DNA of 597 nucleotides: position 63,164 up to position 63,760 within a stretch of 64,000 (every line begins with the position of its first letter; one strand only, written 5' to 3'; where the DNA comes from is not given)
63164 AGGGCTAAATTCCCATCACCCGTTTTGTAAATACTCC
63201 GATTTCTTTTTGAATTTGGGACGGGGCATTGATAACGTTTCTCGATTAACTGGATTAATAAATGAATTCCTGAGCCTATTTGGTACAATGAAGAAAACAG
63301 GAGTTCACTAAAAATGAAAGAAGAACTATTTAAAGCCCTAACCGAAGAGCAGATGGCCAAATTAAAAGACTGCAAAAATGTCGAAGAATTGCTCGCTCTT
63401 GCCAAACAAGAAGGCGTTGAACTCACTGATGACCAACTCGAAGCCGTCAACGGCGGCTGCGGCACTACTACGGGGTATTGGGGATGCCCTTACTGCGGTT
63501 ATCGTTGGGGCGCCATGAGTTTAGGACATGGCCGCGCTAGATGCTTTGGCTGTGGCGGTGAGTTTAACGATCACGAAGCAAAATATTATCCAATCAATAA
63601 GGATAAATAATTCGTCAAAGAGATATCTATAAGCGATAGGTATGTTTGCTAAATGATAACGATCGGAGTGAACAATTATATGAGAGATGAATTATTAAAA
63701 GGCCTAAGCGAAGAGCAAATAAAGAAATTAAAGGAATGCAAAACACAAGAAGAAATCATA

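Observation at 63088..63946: Second locus of the leader/zinc-ribbon peptide family (tandem P3/P4), divergent from an HD-GYP operon and cut by the window end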

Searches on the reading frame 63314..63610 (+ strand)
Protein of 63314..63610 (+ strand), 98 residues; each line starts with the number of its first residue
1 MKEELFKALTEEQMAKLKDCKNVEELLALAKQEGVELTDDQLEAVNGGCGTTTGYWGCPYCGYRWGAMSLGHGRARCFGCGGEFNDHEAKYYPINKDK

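Call 3: search_protein_families(library=ncbifam, proteins=[window:63314-63610:+], max_evalue=0.1)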
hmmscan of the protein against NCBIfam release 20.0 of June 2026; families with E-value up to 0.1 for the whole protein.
window:63314-63610:+ (98 aa): 8 families
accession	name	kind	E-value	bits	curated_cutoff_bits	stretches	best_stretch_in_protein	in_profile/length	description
TIGR03949.1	bact_IIb_cerein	subfamily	0.00015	21.5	21.5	1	35-52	2-19/45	class IIb bacteriocin, lactobin A/cerein 7B family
NF038153.1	lant_leader_L1a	domain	0.0068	16.6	22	0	36-48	20-32/32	class I lanthipeptide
TIGR01847.1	bacteriocin_sig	domain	0.012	16.1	15.7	0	36-48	3-15/15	bacteriocin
NF038167.1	cyan_ocin_like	subfamily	0.027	14.6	32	1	34-49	8-23/72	CTB family bacteriocin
NF038399.1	NH_RiPP_Os17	domain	0.029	14.4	40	0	28-46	26-44/63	Os1348 family NHLP clan protein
NF033456.1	RiPP_CCRG-2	domain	0.036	14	24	1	36-48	5-17/18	CCRG-2 family RiPP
TIGR03798.1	leader_Nif11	subfamily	0.053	13.8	32.3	0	15-44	21-50/68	Nif11-like leader peptide family RiPP precursor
TIGR03793.1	leader_NHLP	domain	0.069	13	50.9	0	27-48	56-77/77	NHLP leader peptide family RiPP precursor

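Call 4: search_protein_families(library=pfam, proteins=[window:63314-63610:+], max_evalue=0.1)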
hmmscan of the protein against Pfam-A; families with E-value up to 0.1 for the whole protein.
window:63314-63610:+ (98 aa): 2 families
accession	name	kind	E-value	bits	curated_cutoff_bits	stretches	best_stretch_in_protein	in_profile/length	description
PF07862.16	Nif11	-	0.00036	21.2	23.8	1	15-40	21-46/48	Nif11 domain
PF10439.15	Bacteriocin_IIc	-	0.057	13.8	27.1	1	36-77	6-48/59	Bacteriocin class II with double-glycine leader peptide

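Call 6: find_encoding_contigs(protein=window:63314-63610:+, flank=10000, max_places=8)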
Protein window:63314-63610:+ (98 aa): 8 contigs read that carry it; 4 places shown.
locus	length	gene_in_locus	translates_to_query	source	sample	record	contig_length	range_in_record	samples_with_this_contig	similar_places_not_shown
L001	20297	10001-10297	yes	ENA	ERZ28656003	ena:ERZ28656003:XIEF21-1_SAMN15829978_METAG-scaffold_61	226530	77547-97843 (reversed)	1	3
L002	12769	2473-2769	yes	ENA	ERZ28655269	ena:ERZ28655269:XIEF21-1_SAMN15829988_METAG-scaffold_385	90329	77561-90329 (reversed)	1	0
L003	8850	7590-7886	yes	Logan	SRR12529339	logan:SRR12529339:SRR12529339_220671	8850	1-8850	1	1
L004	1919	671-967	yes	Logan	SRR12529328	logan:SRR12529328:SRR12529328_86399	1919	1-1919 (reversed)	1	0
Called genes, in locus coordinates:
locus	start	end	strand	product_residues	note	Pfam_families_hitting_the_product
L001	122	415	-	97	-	-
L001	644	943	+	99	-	-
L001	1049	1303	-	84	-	-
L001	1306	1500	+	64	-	-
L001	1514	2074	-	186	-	PF12464:Mac, PF00132:Hexapep, PF14602:Hexapep_2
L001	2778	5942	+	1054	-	-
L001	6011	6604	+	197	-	PF07453:NUMOD1 (faint), PF22083:I-HmuI_NUMOD-like (faint)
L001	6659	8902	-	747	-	PF00324:AA_permease, PF13520:AA_permease_2, PF01966:HD, PF13487:HD_5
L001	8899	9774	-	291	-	PF13487:HD_5, PF01966:HD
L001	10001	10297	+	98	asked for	-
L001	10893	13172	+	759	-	PF13306:LRR_5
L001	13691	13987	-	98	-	-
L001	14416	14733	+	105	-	-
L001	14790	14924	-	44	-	-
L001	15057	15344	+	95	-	-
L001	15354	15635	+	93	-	PF28158:CTB (weak)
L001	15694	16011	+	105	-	-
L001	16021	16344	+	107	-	-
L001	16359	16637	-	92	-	-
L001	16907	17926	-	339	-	PF01381:HTH_3, PF12844:HTH_19 (weak), PF13443:HTH_26 (weak), PF13560:HTH_31 (weak)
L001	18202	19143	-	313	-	PF19789:DUF6273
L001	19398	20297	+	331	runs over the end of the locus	PF00583:Acetyltransf_1, PF13508:Acetyltransf_7, PF13673:Acetyltransf_10 (weak), PF08445:FR47 (faint), PF00583:Acetyltransf_1, PF13508:Acetyltransf_7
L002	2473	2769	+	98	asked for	-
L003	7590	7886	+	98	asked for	-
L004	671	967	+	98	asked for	-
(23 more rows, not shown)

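Call 12: find_homologous_proteins(query=A1, max_evalue=0.001)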
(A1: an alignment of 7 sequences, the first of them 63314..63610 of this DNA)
Query A1 (7 sequences) (98 aa, profile of the alignment): 4002 proteins with E <= 0.001 among 8000 candidates; the best 120 are listed.
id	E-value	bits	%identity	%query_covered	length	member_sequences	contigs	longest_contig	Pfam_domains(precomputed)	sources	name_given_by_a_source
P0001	3.0e-37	144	52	94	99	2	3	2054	-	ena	-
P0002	5.5e-37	144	65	63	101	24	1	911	-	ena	-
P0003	8.2e-37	143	65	63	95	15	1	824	-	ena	-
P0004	1.2e-36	143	65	63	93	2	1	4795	-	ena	-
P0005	1.7e-36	142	63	63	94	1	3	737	PF08271.18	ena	-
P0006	2.0e-36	142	49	94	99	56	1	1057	-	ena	-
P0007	2.4e-36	142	48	92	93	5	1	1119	-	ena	-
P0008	2.6e-36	141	63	63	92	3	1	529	-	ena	-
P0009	4.3e-36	141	63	63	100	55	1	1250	-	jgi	-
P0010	5.9e-36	140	63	63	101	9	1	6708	PF07862.17,PF13248.12,PF08271.18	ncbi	-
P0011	6.1e-36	140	65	63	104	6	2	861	-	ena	-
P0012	1.3e-35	139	63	63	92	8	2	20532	-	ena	-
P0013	1.9e-35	139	65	63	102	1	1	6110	-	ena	-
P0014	2.2e-35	138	62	63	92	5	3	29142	-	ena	-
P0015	2.2e-35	138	48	87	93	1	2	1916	PF28158.1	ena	-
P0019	5.8e-35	137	67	63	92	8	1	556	PF07862.17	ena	-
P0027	5.1e-34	134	65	63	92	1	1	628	PF07862.17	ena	-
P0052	1.6e-31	126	52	86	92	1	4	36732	-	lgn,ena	-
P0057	2.1e-31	126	59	83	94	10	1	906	PF07862.17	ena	-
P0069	3.7e-31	125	63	65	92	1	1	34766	PF07862.17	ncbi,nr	ncbi:MAG: Nif11 family protein [Bacilli bacterium]|nr:Nif11 family protein [Bacilli bacterium]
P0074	4.5e-31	125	62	66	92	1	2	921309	-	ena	-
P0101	1.9e-30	123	55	83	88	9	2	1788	PF07862.17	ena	-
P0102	1.9e-30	123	56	86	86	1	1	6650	PF07862.17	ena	-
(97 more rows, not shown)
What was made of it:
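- Some sources name relatives "Nif11 family protein" or "transposase-like protein" (call 12).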

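Call 13: find_encoding_contigs(protein=P0052, flank=10000, max_places=3)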
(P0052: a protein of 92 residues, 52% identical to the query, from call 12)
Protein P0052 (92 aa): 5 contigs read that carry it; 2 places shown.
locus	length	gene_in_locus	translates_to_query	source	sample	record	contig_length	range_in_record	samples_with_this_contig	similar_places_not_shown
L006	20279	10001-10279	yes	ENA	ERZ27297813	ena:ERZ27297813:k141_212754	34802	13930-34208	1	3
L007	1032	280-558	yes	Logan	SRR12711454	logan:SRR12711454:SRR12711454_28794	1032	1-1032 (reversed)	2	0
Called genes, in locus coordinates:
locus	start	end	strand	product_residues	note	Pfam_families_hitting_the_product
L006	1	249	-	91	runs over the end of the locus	-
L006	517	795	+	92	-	-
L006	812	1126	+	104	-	-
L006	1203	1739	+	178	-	-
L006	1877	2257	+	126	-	-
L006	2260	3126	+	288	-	PF00665:rve, PF13683:rve_3, PF13333:rve_2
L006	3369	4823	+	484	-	PF07228:SpoIIE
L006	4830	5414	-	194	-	PF00440:TetR_N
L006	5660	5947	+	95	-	-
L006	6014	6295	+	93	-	-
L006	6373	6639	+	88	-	-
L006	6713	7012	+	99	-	-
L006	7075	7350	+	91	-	-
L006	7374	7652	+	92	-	-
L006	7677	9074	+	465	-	PF04055:Radical_SAM, PF13353:Fer4_12 (weak), PF13186:SPASM (weak)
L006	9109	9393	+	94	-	-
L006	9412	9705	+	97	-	-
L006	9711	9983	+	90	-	-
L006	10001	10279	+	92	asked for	-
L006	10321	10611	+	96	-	-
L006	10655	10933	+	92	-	-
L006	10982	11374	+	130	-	-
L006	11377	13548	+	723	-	PF03412:Peptidase_C39, PF12385:Peptidase_C70 (weak), PF13529:Peptidase_C39_2 (weak), PF00664:ABC_membrane, PF00005:ABC_tran, PF02463:SMC_N (faint)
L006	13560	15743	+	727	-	PF02463:SMC_N (faint), PF00664:ABC_membrane, PF00005:ABC_tran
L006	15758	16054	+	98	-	PF01740:STAS, PF13466:STAS_2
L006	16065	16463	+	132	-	PF13581:HATPase_c_2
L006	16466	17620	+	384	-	PF01740:STAS, PF13466:STAS_2 (weak), PF01636:APH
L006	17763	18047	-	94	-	-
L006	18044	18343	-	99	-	-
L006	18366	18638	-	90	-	-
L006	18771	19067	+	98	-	-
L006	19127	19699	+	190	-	-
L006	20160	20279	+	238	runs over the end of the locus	?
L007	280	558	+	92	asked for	-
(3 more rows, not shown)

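Call 14: find_encoding_contigs(protein=P0074, flank=10000, max_places=3)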
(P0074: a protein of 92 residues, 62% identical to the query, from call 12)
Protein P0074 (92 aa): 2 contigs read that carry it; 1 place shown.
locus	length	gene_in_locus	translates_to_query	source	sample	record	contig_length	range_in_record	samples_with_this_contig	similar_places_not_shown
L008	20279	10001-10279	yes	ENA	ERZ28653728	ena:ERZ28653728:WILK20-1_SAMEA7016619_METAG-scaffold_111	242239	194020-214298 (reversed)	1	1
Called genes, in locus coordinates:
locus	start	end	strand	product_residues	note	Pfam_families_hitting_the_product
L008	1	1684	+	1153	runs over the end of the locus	PF17757:UvrB_inter, PF02559:CarD_TRCF_RID, PF00270:DEAD, PF04851:ResIII, PF22590:Cas3-like_C_2 (faint), PF00271:Helicase_C, PF03461:TRCF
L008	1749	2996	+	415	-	PF01171:ATP_bind_3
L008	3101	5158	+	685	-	PF00004:AAA, PF17862:AAA_lid_3, PF01434:Peptidase_M41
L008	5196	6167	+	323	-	PF01207:Dus, PF00977:His_biosynth (weak)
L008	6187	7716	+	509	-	PF01336:tRNA_anti-codon, PF00152:tRNA-synt_2, PF01409:tRNA-synt_2d (faint)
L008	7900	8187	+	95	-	PF01250:Ribosomal_S6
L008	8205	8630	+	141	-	PF00436:SSB, PF01336:tRNA_anti-codon (faint)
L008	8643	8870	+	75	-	PF01084:Ribosomal_S18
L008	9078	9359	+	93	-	-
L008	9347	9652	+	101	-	-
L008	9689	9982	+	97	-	-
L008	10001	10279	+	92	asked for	-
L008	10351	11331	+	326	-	PF01676:Metalloenzyme (faint), PF01663:Phosphodiest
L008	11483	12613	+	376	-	-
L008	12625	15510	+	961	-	PF12831:FAD_oxidored, PF13855:LRR_8 (faint), PF12799:LRR_4 (weak)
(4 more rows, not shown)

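Call 17: search_protein_families(library=ncbifam, proteins=[L006:7677-9074:+, L006:10982-11374:+, L006:11377-13548:+, L006:13560-15743:+, L001:15694-16011:+, L001:16021-16344:+, L001:14395-14733:+, L001:10893-13172:+, L001:16907-17971:-], max_evalue=0.001)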
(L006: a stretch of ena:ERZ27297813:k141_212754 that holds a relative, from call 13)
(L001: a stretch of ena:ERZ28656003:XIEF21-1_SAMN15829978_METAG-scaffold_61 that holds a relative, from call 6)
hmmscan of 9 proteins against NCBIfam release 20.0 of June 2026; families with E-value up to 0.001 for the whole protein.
L006:7677-9074:+ (465 aa): 76 families (the best 25 are shown)
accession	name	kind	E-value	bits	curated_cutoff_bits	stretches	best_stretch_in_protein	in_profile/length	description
TIGR04545.1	rSAM_ahbD_hemeb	equivalog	1.7e-28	100.1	500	1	94-419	6-319/339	heme b synthase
TIGR04054.1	rSAM_NirJ1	equivalog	1.2e-24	86.7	650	1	92-416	40-361/387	putative heme d1 biosynthesis radical SAM protein NirJ1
TIGR04546.1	rSAM_ahbC_deAc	equivalog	4.6e-24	84.9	650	1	91-252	42-202/390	12,18-didecarboxysiroheme deacetylase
TIGR04250.1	SCM_rSAM_ScmE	equivalog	1.9e-23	83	400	1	90-423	5-333/358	SynChlorMet cassette radical SAM/SPASM protein ScmE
TIGR04051.1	rSAM_NirJ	equivalog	2.4e-23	82.7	515.45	1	95-254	9-167/354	heme d1 biosynthesis radical SAM protein NirJ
TIGR02668.1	moaA_archaeal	equivalog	3.7e-23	82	325.25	1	90-299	12-222/303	GTP 3',8-cyclase MoaA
TIGR04251.1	SCM_rSAM_ScmF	equivalog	2.7e-22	79.6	400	1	90-420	6-324/353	SynChlorMet cassette radical SAM/SPASM protein ScmF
TIGR04133.1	rSAM_w_lipo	hypoth_equivalog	5e-22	78.3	425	1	94-300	30-237/350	TIGR04133 family radical SAM/SPASM protein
NF045574.1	sacti_mat_StsB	exception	5.3e-22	78.3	625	2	92-266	100-272/466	StsB family radical SAM/SPASM domain sactipeptide maturase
TIGR04053.2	TIGR04053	equivalog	1.2e-21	77.4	395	1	95-415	15-343/366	TIGR04053 family radical SAM/SPASM domain-containing protein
NF041298.1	rSAM_mat_DynA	equivalog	3.6e-21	75.5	450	1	95-424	8-328/356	dynobactin maturation radical SAM/SPASM protein DynA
TIGR04055.1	rSAM_NirJ2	equivalog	5.8e-21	75.3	500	1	94-441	6-324/326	putative heme d1 biosynthesis radical SAM protein NirJ2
TIGR04340.1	rSAM_ACGX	hypoth_equivalog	1e-20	74.3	400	1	90-427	5-329/341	radical SAM/SPASM domain protein, ACGX system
NF050035.1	rSAM_WgK_link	exception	1.7e-20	73.3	650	1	90-420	11-346/367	radical SAM/SPASM peptide maturase WgkB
TIGR04347.1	pseudo_SAM_Halo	equivalog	8e-20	71.4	525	1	93-255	43-204/390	TIGR04347 family pseudo-SAM/SPASM protein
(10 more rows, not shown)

L006:10982-11374:+ (130 aa): 1 family
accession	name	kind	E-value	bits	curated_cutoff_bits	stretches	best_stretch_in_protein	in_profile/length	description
TIGR03794.1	NHLM_micro_HlyD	equivalog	0.00073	18.5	156.2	1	7-56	1-50/421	NHLP bacteriocin system secretion protein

L006:11377-13548:+ (723 aa): 188 families (the best 25 are shown)
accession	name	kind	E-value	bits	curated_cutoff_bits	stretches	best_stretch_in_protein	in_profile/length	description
TIGR03796.1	NHLM_micro_ABC1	equivalog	2.2e-246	819.5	853.3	1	15-720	1-709/710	NHLP family bacteriocin export ABC transporter peptidase/permease/ATPase subunit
TIGR01846.1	type_I_sec_HlyB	subfamily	1.2e-106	357.7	725.55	1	31-721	4-690/694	type I secretion system permease/ATPase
TIGR01193.1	bacteriocin_ABC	subfamily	1.9e-105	353.9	523.85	1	22-721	2-707/708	peptide cleavage/export ABC transporter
TIGR03797.1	NHLM_micro_ABC2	equivalog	3.1e-98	330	709.4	1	152-721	119-683/686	NHLP bacteriocin export ABC transporter permease/ATPase subunit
TIGR02203.1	MsbA_lipidA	equivalog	1.1e-91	308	602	1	172-719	22-565/572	lipid A export permease/ATP-binding protein MsbA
TIGR03375.1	type_I_sec_LssB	subfamily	2.1e-90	304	693.1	1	30-710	5-689/696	type I secretion system permease/ATPase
TIGR00958.1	3a01208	subfamily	2.1e-85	287.5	874.6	1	179-720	171-711/711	antigen peptide transporter 2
NF010178.0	PRK13657.1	equivalog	2.2e-82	277.4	733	1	167-721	17-568/588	glucan ABC transporter ATP-binding protein/ permease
NF045513.1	HepA_fam_ABC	equivalog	2.8e-78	263.9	725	1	251-718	137-604/610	heterocyst formation ABC transporter subunit HepA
TIGR02204.1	MsbA_rel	hypoth_equivalog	1.1e-77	262.1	780.4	1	251-720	100-572/576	ABC transporter, permease/ATP-binding protein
NF045998.1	cleave_ABC_plasm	equivalog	1.2e-75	255.1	500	1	24-671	5-647/673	Mbov_0121 family peptidase domain-containing ABC transporter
NF052233.1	CphA_assoc_ABC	equivalog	1.3e-75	255.2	880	1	176-720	199-740/766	cyanophycin metabolism-associated ABC transporter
NF008381.0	PRK11176.1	equivalog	2.1e-74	250.9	867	1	201-719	57-575/582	lipid A ABC transporter ATP-binding protein/permease MsbA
NF008056.1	PRK10790.1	equivalog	1.1e-67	228.9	746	1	223-719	79-571/584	SmdB family multidrug efflux ABC transporter permease/ATP-binding protein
TIGR01842.1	type_I_sec_PrtD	subfamily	2.5e-67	227.7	510.15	1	179-710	16-541/544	type I secretion system permease/ATPase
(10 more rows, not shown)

L006:13560-15743:+ (727 aa): 188 families (the best 25 are shown)
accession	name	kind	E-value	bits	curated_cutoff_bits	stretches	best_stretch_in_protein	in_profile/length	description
TIGR03797.1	NHLM_micro_ABC2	equivalog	1.4e-196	655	709.4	1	66-721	28-685/686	NHLP bacteriocin export ABC transporter permease/ATPase subunit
TIGR01846.1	type_I_sec_HlyB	subfamily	3.2e-104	349.6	725.55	1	163-721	129-692/694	type I secretion system permease/ATPase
TIGR03796.1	NHLM_micro_ABC1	equivalog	2.5e-101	340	853.3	1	177-718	156-709/710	NHLP family bacteriocin export ABC transporter peptidase/permease/ATPase subunit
TIGR02203.1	MsbA_lipidA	equivalog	1.7e-92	310.8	602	1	177-719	17-567/572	lipid A export permease/ATP-binding protein MsbA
NF045513.1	HepA_fam_ABC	equivalog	5.6e-82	276.1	725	1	228-716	108-604/610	heterocyst formation ABC transporter subunit HepA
TIGR03375.1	type_I_sec_LssB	subfamily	5.2e-81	272.9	693.1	1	202-710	176-691/696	type I secretion system permease/ATPase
TIGR02204.1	MsbA_rel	hypoth_equivalog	1e-80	272.1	780.4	1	176-721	19-575/576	ABC transporter, permease/ATP-binding protein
TIGR01193.1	bacteriocin_ABC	subfamily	7.5e-79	266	523.85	1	149-719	132-707/708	peptide cleavage/export ABC transporter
NF010178.0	PRK13657.1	equivalog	1.7e-78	264.5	733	1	198-724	38-573/588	glucan ABC transporter ATP-binding protein/ permease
NF008381.0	PRK11176.1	equivalog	7.6e-73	245.8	867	1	190-719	45-577/582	lipid A ABC transporter ATP-binding protein/permease MsbA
TIGR00958.1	3a01208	subfamily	1.7e-72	244.8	874.6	2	475-718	467-711/711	antigen peptide transporter 2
NF052233.1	CphA_assoc_ABC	equivalog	6.1e-63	213.3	880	1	174-722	181-744/766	cyanophycin metabolism-associated ABC transporter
TIGR01192.1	chvA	subfamily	2.2e-62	211.5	585.4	1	199-722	39-571/585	glucan export ABC transporter ATP-binding protein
NF008056.1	PRK10790.1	equivalog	7.6e-62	209.6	746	1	173-723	23-577/584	SmdB family multidrug efflux ABC transporter permease/ATP-binding protein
NF008364.0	PRK11160.1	equivalog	1.2e-59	202.4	630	1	249-720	94-574/575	heme ABC transporter ATP-binding protein/permease CydC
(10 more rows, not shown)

L001:15694-16011:+ (105 aa): 0 families

L001:16021-16344:+ (107 aa): 0 families

L001:14395-14733:+ (112 aa): 0 families

L001:10893-13172:+ (759 aa): 2 families
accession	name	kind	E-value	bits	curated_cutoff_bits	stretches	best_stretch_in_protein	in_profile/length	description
NF047961.1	adhesin_HupY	equivalog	4.5e-13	48.2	1250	1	646-716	185-252/978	leucine-rich repeat adhesin HupY/LrrG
NF050180.1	SDE5640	equivalog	0.00079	19.8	100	0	1-27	1-27/71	SEC-dependent effector SDE5640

L001:16907-17971:- (354 aa): 11 families
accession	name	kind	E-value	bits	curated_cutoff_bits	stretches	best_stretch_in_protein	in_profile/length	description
NF041951.1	phage_RstR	subfamily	3.4e-12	46.6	80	1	1-72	1-73/108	RstR family transcriptional repressor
NF007257.0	PRK09706.1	subfamily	2.1e-08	34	101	1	3-68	6-71/135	transcriptional repressor DicA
TIGR03070.1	couple_hipB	subfamily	3.7e-08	33.2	71.65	1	5-56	5-56/58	type II toxin-antitoxin system Y4mF family antitoxin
NF047542.1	telomere_Tap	equivalog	7e-07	28.3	600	1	8-58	23-73/695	telomere-associated protein Tap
TIGR03830.1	CxxCG_CxxCG_HTH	subfamily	1.8e-06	27.8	61.8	1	5-50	68-113/127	type II TA system antitoxin MqsA family protein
NF007271.0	PRK09726.1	equivalog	3.9e-06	26.8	79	1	5-55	15-62/88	type II toxin-antitoxin system antitoxin HipB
NF052239.1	antitox_spr1629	equivalog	4.4e-06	26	335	1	5-55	5-55/377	spr1629 family repressor/antitoxin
TIGR00270.2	TIGR00270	equivalog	1.7e-05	24.7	110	1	2-57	75-130/159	multiprotein bridging factor aMBF1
NF041575.1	antitoxPezA_Strep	equivalog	1.8e-05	24.7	290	1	5-66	4-65/158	type II toxin-antitoxin system antitoxin PezA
NF047948.1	male_kill_WMK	equivalog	0.00027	20.5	300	1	5-72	165-232/300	WO male-killing family protein Wmk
NF003162.0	PRK04140.1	equivalog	0.00083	18.5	263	0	6-54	130-178/317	transcriptional regulator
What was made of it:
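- On Sactipeptide / ranthipeptide (radical-SAM thioether peptides): It scores far below the StsB, PapB, ScmE, DynA and WgkB cut-offs (call 17).
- Closest known: Thioether peptides made by radical-SAM/SPASM enzymes: sactipeptides. Different: The enzyme falls far below every curated maturase cut-off: StsB 78 bits against 625, PapB 64 against 340 (call 17).
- The exporters score 819.5 bits on TIGR03796 and 655 bits on TIGR03797 (call 17).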

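Call 19: find_related_loci(query=A1, collection=genome_contigs, flank=10000)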
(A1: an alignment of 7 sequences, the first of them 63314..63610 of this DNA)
Query A1 (98 aa) in genome_contigs; peptide patterns used: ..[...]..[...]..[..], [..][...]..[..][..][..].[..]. (x = any residue, [..] = any of these).
593 stretches matched a pattern (row limit reached: there are more); 162 encode a relative of the query (tblastn E <= 1e-3); the best 80 are kept; 77 distinct loci.
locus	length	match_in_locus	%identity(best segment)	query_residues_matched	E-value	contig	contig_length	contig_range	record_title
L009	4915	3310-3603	77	1-98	2e-48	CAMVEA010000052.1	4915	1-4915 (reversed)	MAG TPA_asm: uncultured Candidatus Saccharibacteria bacterium isolate SRR8387716_bin.98_metaWRAP_v1.3_MAG genome assembl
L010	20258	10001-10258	54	1-87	4e-27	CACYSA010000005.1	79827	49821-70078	MAG: uncultured Erysipelotrichaceae bacterium isolate RUG12224 genome assembly, contig: RUG12224_asm_5, whole genome sho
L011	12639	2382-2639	53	1-87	1e-26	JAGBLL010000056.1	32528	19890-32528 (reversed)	MAG: Bacilli bacterium isolate RGIG9223 Water_deer_Rumen-2__c239931, whole genome shotgun sequence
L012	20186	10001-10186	71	1-62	3e-23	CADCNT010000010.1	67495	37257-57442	MAG: uncultured Erysipelotrichaceae bacterium isolate RUG14810 genome assembly, contig: RUG14810_asm_10, whole genome sh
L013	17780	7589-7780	69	1-64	3e-23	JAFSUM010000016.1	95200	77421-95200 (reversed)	MAG: Bacilli bacterium isolate RGIG3485 Goat_Rumen.Co__c775253, whole genome shotgun sequence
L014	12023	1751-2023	53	1-87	4e-23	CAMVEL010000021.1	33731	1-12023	MAG TPA_asm: uncultured Erysipelotrichaceae bacterium isolate SRR8387716_bin.60_metaWRAP_v1.3_MAG genome assembly, conti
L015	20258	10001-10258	55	1-87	4e-23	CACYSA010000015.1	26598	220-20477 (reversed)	MAG: uncultured Erysipelotrichaceae bacterium isolate RUG12224 genome assembly, contig: RUG12224_asm_15, whole genome sh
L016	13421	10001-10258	56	1-87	4e-23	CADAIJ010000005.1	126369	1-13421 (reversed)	MAG: uncultured Erysipelotrichaceae bacterium isolate RUG13318 genome assembly, contig: RUG13318_asm_5, whole genome sho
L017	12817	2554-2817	54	1-84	1e-22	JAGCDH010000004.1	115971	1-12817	MAG: Bacilli bacterium isolate RGIG9687 Yak_Omasum-2__c47181, whole genome shotgun sequence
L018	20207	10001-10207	58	1-69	5e-22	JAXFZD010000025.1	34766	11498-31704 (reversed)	MAG: Bacilli bacterium isolate C4 bin12 ctg000117008, whole genome shotgun sequence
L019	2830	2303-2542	60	1-81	5e-22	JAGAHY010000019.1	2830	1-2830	MAG: Bacilli bacterium isolate RGIG8459 Water_deer_Abomasum.Co__c58241, whole genome shotgun sequence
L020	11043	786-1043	56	1-87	8e-22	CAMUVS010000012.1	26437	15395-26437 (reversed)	MAG TPA_asm: uncultured Bacillales bacterium isolate SRR11861928_bin.55_metaWRAP_v1.3_MAG genome assembly, contig: ERZ14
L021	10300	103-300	67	1-61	7e-22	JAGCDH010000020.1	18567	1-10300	MAG: Bacilli bacterium isolate RGIG9687 Yak_Omasum-2__c582253, whole genome shotgun sequence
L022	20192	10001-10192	64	1-64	9e-22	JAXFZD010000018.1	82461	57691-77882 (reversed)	MAG: Bacilli bacterium isolate C4 bin12 ctg000065570, whole genome shotgun sequence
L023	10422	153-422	51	1-84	1e-21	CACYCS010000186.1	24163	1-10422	MAG: uncultured Erysipelotrichaceae bacterium isolate RUG11821 genome assembly, contig: RUG11821_asm_186, whole genome s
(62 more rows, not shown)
